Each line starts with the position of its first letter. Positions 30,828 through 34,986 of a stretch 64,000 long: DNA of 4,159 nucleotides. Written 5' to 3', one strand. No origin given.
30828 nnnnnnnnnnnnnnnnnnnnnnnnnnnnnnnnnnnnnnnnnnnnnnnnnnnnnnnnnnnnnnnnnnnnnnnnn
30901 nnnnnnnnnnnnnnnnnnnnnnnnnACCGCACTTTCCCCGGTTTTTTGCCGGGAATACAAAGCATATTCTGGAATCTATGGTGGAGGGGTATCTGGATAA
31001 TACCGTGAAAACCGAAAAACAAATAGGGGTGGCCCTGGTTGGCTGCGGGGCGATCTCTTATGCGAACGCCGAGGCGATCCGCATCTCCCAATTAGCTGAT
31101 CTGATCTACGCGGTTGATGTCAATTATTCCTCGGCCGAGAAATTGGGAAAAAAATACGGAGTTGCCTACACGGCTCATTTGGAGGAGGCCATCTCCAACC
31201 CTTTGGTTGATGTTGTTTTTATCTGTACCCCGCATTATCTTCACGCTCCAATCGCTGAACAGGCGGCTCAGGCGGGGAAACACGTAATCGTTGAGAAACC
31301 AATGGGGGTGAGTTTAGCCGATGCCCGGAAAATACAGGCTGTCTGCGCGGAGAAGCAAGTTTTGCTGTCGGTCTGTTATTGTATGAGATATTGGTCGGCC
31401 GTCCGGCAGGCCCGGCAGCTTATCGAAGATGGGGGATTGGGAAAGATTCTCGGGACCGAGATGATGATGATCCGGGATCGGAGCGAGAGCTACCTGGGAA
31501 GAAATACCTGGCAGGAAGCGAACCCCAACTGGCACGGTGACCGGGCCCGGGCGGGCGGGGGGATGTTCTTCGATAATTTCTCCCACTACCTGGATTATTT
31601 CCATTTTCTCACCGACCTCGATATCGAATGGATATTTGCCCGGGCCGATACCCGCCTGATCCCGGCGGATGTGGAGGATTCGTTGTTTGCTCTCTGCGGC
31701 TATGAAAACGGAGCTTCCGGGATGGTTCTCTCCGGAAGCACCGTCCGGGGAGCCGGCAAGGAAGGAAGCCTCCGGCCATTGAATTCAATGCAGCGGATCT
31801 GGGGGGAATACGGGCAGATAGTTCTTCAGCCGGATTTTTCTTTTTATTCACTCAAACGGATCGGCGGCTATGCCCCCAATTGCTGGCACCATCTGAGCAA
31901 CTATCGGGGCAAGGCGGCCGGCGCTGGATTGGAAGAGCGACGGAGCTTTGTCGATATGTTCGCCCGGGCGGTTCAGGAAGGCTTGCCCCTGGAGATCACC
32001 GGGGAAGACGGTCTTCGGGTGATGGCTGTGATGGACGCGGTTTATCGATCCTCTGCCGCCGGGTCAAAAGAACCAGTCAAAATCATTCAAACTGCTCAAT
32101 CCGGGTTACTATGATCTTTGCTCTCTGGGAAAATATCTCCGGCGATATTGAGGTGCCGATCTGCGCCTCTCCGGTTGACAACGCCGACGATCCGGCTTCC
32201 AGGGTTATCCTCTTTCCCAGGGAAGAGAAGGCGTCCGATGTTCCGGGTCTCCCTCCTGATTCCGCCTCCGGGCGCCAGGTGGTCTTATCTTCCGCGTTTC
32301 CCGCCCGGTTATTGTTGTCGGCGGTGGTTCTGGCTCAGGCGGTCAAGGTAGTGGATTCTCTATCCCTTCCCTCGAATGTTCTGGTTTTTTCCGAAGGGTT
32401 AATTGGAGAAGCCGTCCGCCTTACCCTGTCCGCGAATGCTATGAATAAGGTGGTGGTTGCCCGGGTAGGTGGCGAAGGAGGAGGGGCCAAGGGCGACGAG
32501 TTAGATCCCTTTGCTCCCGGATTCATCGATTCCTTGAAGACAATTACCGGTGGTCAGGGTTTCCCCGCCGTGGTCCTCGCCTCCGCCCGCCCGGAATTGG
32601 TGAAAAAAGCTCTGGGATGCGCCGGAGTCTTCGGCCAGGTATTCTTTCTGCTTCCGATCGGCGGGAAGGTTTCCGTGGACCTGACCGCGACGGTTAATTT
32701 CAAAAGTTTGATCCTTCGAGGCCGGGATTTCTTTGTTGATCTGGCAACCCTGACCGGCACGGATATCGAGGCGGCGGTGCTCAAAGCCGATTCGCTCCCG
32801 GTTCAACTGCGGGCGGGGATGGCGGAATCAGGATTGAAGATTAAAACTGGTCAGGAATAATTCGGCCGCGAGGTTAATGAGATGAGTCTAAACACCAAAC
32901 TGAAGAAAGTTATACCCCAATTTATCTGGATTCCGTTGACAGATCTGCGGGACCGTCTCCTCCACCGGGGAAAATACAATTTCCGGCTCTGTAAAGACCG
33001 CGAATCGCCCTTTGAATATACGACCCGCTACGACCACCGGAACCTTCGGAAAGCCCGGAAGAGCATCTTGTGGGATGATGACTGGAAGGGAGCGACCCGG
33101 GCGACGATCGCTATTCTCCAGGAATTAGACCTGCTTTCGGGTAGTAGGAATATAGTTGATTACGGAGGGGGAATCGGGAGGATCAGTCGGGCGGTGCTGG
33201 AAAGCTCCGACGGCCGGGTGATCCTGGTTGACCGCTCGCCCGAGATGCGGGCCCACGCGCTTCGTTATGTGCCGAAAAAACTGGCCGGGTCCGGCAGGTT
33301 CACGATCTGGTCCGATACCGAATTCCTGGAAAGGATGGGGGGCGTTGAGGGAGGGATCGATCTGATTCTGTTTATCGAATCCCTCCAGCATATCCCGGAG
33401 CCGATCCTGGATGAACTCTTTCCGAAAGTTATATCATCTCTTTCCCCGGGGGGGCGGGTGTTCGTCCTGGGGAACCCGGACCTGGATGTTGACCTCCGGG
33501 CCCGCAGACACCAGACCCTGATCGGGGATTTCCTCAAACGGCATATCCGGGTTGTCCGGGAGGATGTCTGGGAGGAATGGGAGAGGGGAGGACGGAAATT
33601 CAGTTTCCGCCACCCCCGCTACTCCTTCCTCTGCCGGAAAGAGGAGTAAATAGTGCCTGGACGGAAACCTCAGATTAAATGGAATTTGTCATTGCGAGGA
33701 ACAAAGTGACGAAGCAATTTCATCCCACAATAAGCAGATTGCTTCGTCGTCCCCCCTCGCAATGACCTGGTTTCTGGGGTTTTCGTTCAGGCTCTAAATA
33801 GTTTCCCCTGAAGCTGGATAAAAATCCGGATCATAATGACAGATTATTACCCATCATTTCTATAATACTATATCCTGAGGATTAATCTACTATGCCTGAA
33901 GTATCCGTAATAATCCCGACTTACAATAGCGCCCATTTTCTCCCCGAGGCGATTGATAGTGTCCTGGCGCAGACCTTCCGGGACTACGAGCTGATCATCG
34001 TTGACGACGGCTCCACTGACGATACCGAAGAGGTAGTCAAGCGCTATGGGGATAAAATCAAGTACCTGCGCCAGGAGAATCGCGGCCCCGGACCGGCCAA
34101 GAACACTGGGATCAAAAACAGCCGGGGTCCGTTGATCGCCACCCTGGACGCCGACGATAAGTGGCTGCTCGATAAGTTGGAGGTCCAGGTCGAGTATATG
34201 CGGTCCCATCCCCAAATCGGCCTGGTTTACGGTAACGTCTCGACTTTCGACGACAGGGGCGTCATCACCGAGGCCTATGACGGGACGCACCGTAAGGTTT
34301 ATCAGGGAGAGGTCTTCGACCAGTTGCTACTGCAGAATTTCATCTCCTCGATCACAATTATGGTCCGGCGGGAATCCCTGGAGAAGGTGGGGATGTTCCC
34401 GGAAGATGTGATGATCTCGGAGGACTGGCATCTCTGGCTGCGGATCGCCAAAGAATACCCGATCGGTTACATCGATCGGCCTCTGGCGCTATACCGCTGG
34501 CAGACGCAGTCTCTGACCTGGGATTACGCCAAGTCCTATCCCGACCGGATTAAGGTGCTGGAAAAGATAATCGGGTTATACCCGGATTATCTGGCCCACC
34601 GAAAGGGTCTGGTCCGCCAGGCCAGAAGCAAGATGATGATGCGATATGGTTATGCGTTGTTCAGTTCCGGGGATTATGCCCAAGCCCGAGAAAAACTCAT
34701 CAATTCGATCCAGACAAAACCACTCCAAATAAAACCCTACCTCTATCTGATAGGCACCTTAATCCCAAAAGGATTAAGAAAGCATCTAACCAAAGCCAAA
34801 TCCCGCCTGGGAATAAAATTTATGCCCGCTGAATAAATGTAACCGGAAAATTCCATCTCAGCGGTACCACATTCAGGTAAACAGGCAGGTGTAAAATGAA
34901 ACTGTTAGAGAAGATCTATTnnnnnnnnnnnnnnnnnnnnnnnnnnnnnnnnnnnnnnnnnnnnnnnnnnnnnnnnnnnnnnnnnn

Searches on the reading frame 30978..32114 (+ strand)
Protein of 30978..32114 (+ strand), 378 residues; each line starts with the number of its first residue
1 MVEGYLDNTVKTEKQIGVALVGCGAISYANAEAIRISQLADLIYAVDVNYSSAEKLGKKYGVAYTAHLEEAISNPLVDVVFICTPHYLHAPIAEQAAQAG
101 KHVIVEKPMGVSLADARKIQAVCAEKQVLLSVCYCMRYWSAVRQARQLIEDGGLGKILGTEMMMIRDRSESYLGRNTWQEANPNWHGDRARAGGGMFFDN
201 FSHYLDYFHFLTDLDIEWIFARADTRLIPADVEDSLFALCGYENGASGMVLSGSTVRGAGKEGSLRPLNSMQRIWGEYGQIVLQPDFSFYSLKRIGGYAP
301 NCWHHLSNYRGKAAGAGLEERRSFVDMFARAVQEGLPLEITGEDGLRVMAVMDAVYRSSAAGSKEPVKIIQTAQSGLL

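Call 6: search_protein_families(library=pfam, proteins=[window:30978-32114:+])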
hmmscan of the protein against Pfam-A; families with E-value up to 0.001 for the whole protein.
window:30978-32114:+ (378 aa): 5 families
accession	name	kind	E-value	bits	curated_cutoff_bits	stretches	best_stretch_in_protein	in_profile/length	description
PF01408.29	GFO_IDH_MocA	-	1.5e-26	93.9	24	1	16-133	1-119/120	Oxidoreductase family, NAD-binding Rossmann fold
PF22725.1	GFO_IDH_MocA_C3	-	1.1e-19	71.1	27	1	142-259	1-109/124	GFO/IDH/MocA C-terminal domain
PF02894.22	GFO_IDH_MocA_C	-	2.6e-14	54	22.9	1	146-368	1-217/218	Oxidoreductase family, C-terminal alpha/beta domain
PF03447.22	NAD_binding_3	-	0.00063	20.9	24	0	22-106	1-88/116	Homoserine dehydrogenase, NAD binding domain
PF03807.23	F420_oxidored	-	0.00075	20.5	21.6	0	18-104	2-89/94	NADP oxidoreductase coenzyme F420-dependent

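Call 33: search_protein_families(library=ncbifam, proteins=[window:30978-32114:+], max_evalue=0.01)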
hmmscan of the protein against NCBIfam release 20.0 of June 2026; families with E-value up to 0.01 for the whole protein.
window:30978-32114:+ (378 aa): 11 families
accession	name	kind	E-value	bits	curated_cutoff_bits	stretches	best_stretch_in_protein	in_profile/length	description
TIGR04380.1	myo_inos_iolG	equivalog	4.2e-33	114.6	355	1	16-229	2-202/330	inositol 2-dehydrogenase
NF041392.1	XylDh_Gfo6_Halo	equivalog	6.2e-28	97.6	350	1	10-363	11-346/350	D-xylose 1-dehydrogenase Gfo6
NF052479.1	LevoglcsnDh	equivalog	6.2e-26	91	650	1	45-225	41-214/386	levoglucosan dehydrogenase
NF040723.1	UDP-GlcNAcDh_Arch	equivalog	3.9e-22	79.1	450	1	18-159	3-143/302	UDP-N-acetylglucosamine 3-dehydrogenase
NF008607.0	PRK11579.1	subfamily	2.5e-21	76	330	1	14-207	3-184/346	oxidoreductase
NF007574.0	PRK10206.1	equivalog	6.5e-14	51.7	352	1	59-162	48-151/345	oxidoreductase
NF058561.1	BT_2158_fam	equivalog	8.4e-11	41.1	750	1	15-163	35-183/487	glycoside 3-dehydrogenase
NF052679.1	InsChiInosDhIolG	equivalog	3.2e-10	39.6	540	1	16-158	3-149/343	bifunctional inositol 2-dehydrogenase/D-chiro-inositol 1-dehydrogenase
NF058563.1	BT_2159_fam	equivalog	4.9e-08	32.4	650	1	16-157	1-143/350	disaccharide 3-dehydrogenase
NF009830.0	PRK13304.1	equivalog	6.5e-05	22.5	267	1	18-105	4-90/265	aspartate dehydrogenase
NF003989.0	PRK05472.1-3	equivalog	0.0039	17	177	1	7-122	77-194/215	redox-sensing transcriptional repressor Rex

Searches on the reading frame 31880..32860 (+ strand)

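Call 6: search_protein_families(library=pfam, proteins=[window:31880-32860:+])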
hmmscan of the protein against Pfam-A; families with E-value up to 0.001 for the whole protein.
window:31880-32860:+ (326 aa): 0 families

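Call 33: search_protein_families(library=ncbifam, proteins=[window:31880-32860:+], max_evalue=0.01)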
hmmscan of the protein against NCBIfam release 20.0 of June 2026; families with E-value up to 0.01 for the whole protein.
window:31880-32860:+ (326 aa): 1 family
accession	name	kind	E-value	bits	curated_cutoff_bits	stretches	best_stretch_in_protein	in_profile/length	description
TIGR00692.1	tdh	equivalog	0.0015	17.6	458.35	1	216-281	219-284/340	L-threonine 3-dehydrogenase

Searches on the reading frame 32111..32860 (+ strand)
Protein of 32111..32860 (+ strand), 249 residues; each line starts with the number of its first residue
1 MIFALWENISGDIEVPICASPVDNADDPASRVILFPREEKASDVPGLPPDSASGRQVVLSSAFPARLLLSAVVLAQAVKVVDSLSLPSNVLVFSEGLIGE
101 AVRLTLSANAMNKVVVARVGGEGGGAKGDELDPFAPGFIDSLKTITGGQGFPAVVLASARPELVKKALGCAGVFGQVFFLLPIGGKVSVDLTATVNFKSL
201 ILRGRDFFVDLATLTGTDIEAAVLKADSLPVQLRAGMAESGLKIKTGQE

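Call 92: search_solved_structures(query=window:32111-32860:+, max_evalue=1)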
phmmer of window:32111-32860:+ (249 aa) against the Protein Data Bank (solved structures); distinct sequences matched with E-value up to 1: 2.
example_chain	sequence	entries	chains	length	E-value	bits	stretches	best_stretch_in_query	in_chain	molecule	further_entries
2d8a_A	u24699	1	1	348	0.057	16.3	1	131-204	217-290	Probable L-threonine 3-dehydrogenase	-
2dfv_A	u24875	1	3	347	0.058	16.3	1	131-204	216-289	Probable L-threonine 3-dehydrogenase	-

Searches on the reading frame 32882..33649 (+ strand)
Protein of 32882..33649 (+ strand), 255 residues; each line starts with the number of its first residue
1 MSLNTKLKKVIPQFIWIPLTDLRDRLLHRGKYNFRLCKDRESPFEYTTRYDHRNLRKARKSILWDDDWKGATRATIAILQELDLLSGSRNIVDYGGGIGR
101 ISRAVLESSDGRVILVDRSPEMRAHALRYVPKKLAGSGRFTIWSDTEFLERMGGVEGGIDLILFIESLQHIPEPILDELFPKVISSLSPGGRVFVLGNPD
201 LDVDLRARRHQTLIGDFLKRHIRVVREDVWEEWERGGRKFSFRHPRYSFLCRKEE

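Call 6: search_protein_families(library=pfam, proteins=[window:32882-33649:+])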
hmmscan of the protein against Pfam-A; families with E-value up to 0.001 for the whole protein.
window:32882-33649:+ (255 aa): 4 families
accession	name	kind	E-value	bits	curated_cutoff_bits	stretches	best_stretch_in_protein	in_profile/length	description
PF13649.12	Methyltransf_25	-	1.7e-08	35.4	27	1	91-191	1-97/97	Methyltransferase domain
PF13489.12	Methyltransf_23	-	2.1e-08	34.5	27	1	83-232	18-152/164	Methyltransferase domain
PF08242.18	Methyltransf_12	-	6.1e-08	33.7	30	1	93-193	2-98/98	Methyltransferase domain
PF08241.18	Methyltransf_11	-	0.00021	22.3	21.2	1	92-194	1-94/95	Methyltransferase domain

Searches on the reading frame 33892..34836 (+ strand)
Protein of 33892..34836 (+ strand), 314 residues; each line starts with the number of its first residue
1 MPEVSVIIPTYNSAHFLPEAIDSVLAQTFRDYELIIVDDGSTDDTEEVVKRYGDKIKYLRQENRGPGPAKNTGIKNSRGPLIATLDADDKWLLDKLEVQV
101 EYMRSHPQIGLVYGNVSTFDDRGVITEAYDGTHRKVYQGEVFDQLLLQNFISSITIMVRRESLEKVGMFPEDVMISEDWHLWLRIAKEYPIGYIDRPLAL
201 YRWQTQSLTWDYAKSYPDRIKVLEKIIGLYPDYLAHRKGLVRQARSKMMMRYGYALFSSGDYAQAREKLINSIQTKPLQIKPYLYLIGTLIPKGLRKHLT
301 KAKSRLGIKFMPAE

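Call 6: search_protein_families(library=pfam, proteins=[window:33892-34836:+])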
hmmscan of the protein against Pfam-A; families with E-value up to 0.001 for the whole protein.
window:33892-34836:+ (314 aa): 4 families
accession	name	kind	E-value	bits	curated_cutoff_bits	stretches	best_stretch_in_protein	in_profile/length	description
PF00535.33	Glycos_transf_2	-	2.6e-39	135.3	23.3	1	5-166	1-167/168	Glycosyl transferase family 2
PF10111.15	Glyco_tranf_2_2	-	8.1e-19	68.6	27.3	1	5-208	1-222/276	Glycosyltransferase like family 2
PF13641.12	Glyco_tranf_2_3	-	7.4e-17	62.6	27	1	2-187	1-196/230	Glycosyltransferase like family 2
PF13632.12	Glyco_trans_2_3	-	0.0002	21.7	27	1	82-197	2-119/198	Glycosyl transferase family group 2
